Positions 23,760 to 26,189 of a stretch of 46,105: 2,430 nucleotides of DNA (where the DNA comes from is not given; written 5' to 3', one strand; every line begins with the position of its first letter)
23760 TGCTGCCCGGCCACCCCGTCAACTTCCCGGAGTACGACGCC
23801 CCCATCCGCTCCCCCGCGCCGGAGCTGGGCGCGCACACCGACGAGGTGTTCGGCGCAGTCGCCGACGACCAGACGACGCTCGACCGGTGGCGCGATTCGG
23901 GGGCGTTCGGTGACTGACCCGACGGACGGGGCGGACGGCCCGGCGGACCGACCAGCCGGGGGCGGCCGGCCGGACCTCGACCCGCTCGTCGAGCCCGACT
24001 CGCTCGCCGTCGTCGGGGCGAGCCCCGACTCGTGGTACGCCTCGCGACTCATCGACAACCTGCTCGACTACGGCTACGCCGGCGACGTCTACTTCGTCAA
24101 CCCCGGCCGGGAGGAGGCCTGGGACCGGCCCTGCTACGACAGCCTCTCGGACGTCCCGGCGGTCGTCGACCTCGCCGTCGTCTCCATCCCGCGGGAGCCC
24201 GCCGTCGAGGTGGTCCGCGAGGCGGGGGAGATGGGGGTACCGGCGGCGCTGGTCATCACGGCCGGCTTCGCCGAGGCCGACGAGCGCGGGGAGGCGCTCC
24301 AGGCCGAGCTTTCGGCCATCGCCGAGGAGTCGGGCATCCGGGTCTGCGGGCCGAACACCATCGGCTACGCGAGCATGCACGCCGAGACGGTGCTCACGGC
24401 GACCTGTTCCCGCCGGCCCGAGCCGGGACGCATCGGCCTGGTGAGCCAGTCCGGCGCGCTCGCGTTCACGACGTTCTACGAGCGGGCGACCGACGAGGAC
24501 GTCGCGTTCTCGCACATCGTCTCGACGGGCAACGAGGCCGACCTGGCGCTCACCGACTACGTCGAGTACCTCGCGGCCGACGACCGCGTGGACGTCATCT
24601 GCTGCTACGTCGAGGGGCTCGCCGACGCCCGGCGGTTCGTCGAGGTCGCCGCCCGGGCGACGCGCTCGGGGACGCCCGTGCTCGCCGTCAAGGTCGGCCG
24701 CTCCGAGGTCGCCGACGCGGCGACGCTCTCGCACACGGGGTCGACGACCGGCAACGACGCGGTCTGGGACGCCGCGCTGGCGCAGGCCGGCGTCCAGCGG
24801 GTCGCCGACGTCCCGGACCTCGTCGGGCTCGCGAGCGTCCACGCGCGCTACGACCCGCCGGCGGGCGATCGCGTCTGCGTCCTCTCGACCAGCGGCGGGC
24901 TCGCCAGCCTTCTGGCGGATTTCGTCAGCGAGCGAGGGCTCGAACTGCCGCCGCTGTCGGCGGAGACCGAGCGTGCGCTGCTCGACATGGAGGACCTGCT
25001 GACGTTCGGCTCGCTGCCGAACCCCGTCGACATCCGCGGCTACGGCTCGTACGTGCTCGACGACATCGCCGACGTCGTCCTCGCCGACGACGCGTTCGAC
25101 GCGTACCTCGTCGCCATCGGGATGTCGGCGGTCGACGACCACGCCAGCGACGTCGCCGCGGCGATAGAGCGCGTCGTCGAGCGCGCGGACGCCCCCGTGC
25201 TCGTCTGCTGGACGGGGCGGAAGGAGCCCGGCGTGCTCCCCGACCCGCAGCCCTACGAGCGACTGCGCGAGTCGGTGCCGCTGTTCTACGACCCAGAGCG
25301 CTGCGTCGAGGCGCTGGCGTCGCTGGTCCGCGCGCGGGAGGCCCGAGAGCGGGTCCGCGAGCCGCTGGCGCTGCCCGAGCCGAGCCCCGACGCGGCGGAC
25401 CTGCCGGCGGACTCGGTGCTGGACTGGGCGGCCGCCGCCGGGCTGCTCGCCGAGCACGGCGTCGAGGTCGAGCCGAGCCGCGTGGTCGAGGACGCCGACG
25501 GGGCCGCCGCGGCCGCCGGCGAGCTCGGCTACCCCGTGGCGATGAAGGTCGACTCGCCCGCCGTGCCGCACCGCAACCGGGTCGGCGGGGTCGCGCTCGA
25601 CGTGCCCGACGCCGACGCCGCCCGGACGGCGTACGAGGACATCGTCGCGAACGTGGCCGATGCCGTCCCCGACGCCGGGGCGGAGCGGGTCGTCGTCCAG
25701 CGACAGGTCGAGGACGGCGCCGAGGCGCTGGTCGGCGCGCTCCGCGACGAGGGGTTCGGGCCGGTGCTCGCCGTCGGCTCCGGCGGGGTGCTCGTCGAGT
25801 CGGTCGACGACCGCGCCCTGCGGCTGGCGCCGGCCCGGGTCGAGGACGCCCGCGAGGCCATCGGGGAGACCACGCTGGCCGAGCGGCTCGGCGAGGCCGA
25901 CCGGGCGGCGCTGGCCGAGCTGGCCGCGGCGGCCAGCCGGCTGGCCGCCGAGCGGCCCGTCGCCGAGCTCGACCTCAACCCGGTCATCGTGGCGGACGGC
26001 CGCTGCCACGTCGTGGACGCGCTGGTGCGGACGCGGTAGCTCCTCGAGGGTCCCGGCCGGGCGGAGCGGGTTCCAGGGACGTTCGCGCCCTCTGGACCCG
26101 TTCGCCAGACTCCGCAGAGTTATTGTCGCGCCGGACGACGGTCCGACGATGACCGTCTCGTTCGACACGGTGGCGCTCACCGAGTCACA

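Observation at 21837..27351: Tightly coupled crotonase / CoA-transferase / ADP-forming ligase / ACAD operon with non-canonical active sites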

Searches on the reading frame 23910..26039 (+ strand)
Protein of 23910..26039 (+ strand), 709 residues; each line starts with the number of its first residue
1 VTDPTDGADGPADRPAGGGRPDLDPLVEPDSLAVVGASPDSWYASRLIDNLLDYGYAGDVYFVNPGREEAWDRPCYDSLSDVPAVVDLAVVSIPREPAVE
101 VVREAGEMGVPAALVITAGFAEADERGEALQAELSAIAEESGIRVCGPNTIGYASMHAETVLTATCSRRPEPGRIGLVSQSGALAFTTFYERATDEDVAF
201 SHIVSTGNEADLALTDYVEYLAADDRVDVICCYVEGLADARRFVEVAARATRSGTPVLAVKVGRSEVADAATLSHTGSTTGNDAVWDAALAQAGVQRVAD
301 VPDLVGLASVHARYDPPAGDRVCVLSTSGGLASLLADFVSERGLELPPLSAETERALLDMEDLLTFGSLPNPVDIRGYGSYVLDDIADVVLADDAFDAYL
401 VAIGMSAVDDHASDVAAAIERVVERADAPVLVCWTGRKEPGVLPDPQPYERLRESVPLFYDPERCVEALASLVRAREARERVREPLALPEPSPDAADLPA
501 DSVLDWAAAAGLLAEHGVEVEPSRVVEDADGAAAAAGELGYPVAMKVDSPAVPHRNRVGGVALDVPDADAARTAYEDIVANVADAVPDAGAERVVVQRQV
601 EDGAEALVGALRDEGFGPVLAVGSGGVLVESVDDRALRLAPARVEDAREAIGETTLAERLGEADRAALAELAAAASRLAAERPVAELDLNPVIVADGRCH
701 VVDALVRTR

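Call 4: search_protein_families(library=pfam, proteins=[window:23910-26039:+])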
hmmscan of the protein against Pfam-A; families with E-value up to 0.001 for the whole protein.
window:23910-26039:+ (709 aa): 4 families
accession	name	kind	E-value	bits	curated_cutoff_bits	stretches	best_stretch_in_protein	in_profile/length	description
PF13549.11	ATP-grasp_5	-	4.7e-53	180.2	27.6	1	502-707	8-220/221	ATP-grasp domain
PF13607.11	Succ_CoA_lig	-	5.4e-47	159.5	27.4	1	172-309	1-136/138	Succinyl-CoA ligase like flavodoxin domain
PF13380.12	CoA_binding_2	-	4.9e-21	75.8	22.8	1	31-153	2-113/116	CoA binding domain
PF02629.25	CoA_binding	-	2e-06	28.9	22.3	1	31-119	5-97/97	CoA binding domain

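Call 5: search_protein_families(library=ncbifam, proteins=[window:23910-26039:+])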
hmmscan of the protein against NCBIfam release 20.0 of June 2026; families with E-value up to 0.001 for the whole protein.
window:23910-26039:+ (709 aa): 8 families
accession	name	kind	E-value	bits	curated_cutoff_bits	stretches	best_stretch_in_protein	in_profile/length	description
NF045494.1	AcCoALig_Archglob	equivalog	6.2e-111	371.8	1200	2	21-476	216-663/665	acetate--CoA ligase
TIGR02717.1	AcCoA-syn-alpha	equivalog_domain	3.9e-104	348.8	567.15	1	23-474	1-445/447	acetate--CoA ligase alpha subunit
NF045493.1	HydDutCoALig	equivalog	9.3e-96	322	1300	1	25-704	5-694/698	4-hydroxybutyrate--CoA ligase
NF045492.1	HydPropCoALig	equivalog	2.1e-77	261.1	1300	2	23-378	248-603/700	3-hydroxypropionate--CoA ligase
NF004230.0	PRK05678.1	equivalog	9.9e-10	38.1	336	1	70-231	48-205/291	succinate--CoA ligase subunit alpha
TIGR01019.1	sucCoAalpha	subfamily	1e-09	38.2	353.2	1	67-297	43-271/286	succinate--CoA ligase subunit alpha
NF001913.0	PRK00696.1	equivalog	5.5e-07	28.9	370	1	509-706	8-216/388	ADP-forming succinate--CoA ligase subunit beta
NF010623.0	PRK14016.1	subfamily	0.00037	18.8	877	1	509-580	218-284/871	cyanophycin synthetase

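Call 35: search_solved_structures(query=window:23910-26039:+, max_evalue=1e-10, show_alignments=1)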
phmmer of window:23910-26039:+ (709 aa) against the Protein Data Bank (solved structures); distinct sequences matched with E-value up to 1e-10: 10.
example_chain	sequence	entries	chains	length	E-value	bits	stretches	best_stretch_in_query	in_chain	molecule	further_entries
8wzu_A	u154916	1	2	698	2.6e-81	277.5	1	24-704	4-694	4-hydroxybutyrate--CoA ligase [ADP-forming]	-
9y43_A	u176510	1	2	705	6.6e-67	229.9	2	21-354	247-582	3-hydroxypropionate--CoA ligase [ADP-forming]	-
9it0_A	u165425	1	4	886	3.3e-64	220.9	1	22-700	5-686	Protein acetyltransferase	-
9isq_A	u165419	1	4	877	4e-63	217.4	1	23-700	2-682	Protein acetyltransferase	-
4xyl_A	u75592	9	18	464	3.2e-62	214.4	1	22-487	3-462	alpha subunit of Acyl-CoA synthetase (NDP forming) | Acyl-CoA synthetase (NDP forming) | alpha subunit of acetyl-CoA synthetase (NDP forming)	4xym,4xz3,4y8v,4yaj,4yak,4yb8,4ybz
2csu_A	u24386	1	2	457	1.6e-60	208.8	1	23-469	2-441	457aa long hypothetical protein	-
7cm9_A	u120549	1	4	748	1e-55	192.9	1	30-656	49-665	DMSP lyase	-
4xyl_B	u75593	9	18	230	1.9e-29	106.1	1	510-706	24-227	beta subunit of Acyl-CoA synthetase (NDP forming) | Uncharacterized protein | beta subunit of acetyl-CoA synthetase (NDP forming)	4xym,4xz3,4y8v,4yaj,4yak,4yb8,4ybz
1wr2_A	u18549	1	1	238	2.3e-20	76.1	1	510-696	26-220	hypothetical protein PH1789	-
9isb_A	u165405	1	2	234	6.3e-16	61.4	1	504-701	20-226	Protein acetyltransferase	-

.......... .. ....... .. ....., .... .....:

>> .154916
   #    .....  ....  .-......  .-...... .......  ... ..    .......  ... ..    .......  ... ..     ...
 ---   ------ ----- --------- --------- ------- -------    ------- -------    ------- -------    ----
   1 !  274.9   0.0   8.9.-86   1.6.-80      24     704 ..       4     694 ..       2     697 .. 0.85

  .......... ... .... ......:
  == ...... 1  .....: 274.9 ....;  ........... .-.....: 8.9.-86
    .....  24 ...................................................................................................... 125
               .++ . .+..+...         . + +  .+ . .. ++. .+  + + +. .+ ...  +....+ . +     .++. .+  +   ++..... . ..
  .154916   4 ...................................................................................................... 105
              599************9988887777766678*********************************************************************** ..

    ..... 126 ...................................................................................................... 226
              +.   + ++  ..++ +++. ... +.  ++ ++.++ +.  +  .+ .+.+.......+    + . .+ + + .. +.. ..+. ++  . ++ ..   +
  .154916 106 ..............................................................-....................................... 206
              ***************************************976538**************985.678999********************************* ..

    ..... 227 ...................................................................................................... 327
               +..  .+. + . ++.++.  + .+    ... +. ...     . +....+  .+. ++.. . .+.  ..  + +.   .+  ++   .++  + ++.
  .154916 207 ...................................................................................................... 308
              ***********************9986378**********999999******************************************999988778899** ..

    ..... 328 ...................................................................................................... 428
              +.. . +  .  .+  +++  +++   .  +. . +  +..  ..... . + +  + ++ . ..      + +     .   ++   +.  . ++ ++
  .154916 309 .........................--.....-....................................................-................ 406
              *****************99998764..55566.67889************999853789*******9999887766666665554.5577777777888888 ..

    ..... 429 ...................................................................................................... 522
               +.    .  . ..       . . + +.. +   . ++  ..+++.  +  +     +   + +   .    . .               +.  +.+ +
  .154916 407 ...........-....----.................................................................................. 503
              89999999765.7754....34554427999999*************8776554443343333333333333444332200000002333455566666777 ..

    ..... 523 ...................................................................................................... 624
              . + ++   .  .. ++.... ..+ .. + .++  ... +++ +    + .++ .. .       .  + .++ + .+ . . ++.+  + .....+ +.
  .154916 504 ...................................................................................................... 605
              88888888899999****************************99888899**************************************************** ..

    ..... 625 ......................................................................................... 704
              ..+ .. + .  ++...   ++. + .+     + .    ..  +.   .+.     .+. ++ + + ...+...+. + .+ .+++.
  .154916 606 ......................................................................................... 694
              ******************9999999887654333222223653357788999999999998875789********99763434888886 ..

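Call 89: search_dna_similar(query=window:23910-26039:+, collection=plasmids, mode=protein, max_rows=25, max_evalue=1e-50)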
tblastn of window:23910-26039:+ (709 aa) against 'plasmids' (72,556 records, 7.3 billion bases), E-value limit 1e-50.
Records with a match: 21; places in all: 25; records where one place covers at least 80% of the query: 11.
Best place of each record, by identity: 60-80% 4; <60% 17.
By first word of the organism name: Haladaptatus 5; Halorussus 2; Halomarina 2; Halobaculum 2; Cupriavidus 2; Variovorax 2; Halobacterium 1; Natronosalvus 1; Geminicoccaceae 1; Comamonas 1; and 2 more.
By predicted mobility (MOB-suite, as given by PLSDB): non-mobilizable 20; conjugative 1.
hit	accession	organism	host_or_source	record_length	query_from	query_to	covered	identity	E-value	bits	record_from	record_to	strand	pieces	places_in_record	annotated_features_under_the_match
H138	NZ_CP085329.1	Haladaptatus salinisoli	cell culture,saline soil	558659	23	709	97%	60.4%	0e+0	647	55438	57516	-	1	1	acetate--CoA ligase family protein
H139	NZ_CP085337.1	Haladaptatus halobius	cell culture,saline soil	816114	23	709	97%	60.2%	0e+0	620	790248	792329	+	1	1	acetate--CoA ligase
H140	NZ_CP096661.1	Halorussus limi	cell culture,saline soil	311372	23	709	97%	60.1%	0e+0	624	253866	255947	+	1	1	acetate--CoA ligase family protein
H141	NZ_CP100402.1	Halorussus aquaticus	cell culture,saline soil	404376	23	709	97%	60.1%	0e+0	619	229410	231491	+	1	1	acetate--CoA ligase family protein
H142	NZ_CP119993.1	Halomarina sp. PSR21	cell culture,saline soil from Tarim ...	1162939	23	708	97%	57.3%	2e-175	563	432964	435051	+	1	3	record has no annotation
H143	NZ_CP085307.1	Haladaptatus pallidirubidus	cell culture,saline soil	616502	23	708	97%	55.2%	0e+0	584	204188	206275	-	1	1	acetate--CoA ligase family protein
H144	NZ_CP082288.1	Halobaculum roseum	cell culture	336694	23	709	97%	53.9%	7e-170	547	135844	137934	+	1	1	acetate--CoA ligase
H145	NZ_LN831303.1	Halobacterium hubeiense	-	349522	23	709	97%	53.3%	3e-178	572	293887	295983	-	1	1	acetate--CoA ligase family protein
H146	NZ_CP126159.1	Halobaculum halobium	cell culture,sediment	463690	23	709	97%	53.2%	1e-164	532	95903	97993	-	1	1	acetate--CoA ligase family protein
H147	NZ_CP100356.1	Natronosalvus rutilus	cell culture,sediment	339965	23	645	88%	56.2%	0e+0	586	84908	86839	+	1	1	acetate--CoA ligase family protein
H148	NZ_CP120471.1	Haladaptatus sp. DYSN1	cell culture,sediment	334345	23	654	89%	53.7%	4e-165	533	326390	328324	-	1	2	acetate--CoA ligase family protein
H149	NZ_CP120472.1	Haladaptatus sp. DYSN1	cell culture,sediment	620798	23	377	50%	41.6%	1e-62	234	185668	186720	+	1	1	acetate--CoA ligase family protein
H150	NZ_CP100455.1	Halomarina sp. BND7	cell culture,sediment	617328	23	375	50%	41.0%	9e-52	202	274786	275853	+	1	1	acetate--CoA ligase family protein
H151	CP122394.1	Geminicoccaceae bacterium SCSIO 64248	Montipora informis (coral)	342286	26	377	50%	40.3%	5e-58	221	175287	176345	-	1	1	acetate--CoA ligase family protein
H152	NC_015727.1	Cupriavidus necator N-1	soil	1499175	24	375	50%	39.6%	2e-55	213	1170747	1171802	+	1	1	record has no annotation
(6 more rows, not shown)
